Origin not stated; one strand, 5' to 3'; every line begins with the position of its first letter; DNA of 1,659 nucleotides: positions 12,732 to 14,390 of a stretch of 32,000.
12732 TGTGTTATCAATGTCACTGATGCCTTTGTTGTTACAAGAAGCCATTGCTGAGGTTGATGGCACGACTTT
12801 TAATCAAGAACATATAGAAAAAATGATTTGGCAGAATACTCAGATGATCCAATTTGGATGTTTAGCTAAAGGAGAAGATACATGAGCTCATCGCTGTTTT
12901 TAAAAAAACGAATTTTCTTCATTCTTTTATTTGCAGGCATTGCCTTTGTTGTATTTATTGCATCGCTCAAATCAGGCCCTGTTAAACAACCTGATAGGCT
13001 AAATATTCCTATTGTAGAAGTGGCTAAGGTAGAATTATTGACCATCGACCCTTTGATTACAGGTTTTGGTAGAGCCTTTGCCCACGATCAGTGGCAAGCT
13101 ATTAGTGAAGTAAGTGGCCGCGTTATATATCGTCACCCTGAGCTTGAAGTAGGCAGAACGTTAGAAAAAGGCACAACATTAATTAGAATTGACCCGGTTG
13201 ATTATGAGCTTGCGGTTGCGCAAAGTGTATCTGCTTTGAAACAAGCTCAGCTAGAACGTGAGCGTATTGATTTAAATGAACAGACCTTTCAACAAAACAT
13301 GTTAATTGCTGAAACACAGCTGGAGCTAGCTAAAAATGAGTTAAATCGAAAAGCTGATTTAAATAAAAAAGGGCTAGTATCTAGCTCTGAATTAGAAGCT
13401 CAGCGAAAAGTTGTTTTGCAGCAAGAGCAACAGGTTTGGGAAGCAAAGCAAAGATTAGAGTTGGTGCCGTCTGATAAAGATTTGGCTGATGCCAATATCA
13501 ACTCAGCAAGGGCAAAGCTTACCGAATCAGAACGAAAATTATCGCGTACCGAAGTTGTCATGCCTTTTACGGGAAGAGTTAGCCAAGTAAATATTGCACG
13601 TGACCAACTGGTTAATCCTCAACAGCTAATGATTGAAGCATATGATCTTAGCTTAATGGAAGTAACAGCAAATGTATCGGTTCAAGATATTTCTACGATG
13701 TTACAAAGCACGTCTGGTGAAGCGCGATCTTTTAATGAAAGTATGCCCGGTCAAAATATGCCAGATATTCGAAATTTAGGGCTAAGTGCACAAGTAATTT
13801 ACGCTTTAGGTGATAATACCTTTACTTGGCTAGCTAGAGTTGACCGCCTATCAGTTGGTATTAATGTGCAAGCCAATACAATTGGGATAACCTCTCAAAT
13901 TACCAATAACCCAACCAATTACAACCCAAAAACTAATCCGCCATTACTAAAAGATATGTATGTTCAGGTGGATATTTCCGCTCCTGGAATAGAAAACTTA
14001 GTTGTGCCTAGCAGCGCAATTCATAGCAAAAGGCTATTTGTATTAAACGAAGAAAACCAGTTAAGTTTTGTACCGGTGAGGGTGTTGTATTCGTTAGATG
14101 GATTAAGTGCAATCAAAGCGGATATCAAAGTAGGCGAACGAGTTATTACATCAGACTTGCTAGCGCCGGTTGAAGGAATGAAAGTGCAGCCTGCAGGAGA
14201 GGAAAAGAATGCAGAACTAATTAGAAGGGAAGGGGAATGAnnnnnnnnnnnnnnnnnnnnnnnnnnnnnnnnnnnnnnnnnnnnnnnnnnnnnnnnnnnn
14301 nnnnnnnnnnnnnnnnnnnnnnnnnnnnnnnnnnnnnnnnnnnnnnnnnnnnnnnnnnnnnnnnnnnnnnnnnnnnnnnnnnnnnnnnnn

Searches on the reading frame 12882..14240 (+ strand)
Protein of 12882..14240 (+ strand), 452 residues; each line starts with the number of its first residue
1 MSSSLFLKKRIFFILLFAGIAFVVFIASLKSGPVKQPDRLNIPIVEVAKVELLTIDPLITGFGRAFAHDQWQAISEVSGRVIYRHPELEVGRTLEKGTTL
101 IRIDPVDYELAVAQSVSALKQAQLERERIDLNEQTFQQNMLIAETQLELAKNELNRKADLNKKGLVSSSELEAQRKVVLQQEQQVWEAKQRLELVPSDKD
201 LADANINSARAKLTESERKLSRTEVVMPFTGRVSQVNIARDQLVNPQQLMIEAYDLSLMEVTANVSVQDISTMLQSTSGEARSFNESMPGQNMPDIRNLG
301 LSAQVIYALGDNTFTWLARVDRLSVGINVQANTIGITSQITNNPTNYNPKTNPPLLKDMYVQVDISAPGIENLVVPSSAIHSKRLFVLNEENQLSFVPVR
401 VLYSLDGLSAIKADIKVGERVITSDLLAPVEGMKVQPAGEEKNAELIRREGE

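Call 15: search_protein_families(library=pfam, proteins=[window:12882-14240:+], max_evalue=0.00001)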
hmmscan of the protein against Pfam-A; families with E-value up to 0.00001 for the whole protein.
window:12882-14240:+ (452 aa): 0 families

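Call 50: search_protein_families(library=pfam, proteins=[window:12882-14240:+], max_evalue=0.01)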
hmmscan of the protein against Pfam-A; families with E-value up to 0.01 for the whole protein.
window:12882-14240:+ (452 aa): 3 families
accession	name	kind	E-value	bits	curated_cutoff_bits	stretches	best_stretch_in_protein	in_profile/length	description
PF13437.12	HlyD_3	-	3.3e-05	25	22.2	1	228-274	5-51/106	HlyD family secretion protein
PF16576.10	HlyD_D23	-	0.0031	17.2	30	0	173-278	59-164/214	Barrel-sandwich domain of CusB or HlyD membrane-fusion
PF00364.28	Biotin_lipoyl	-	0.0092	16.2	22.1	0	412-436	18-42/73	Biotin-requiring enzyme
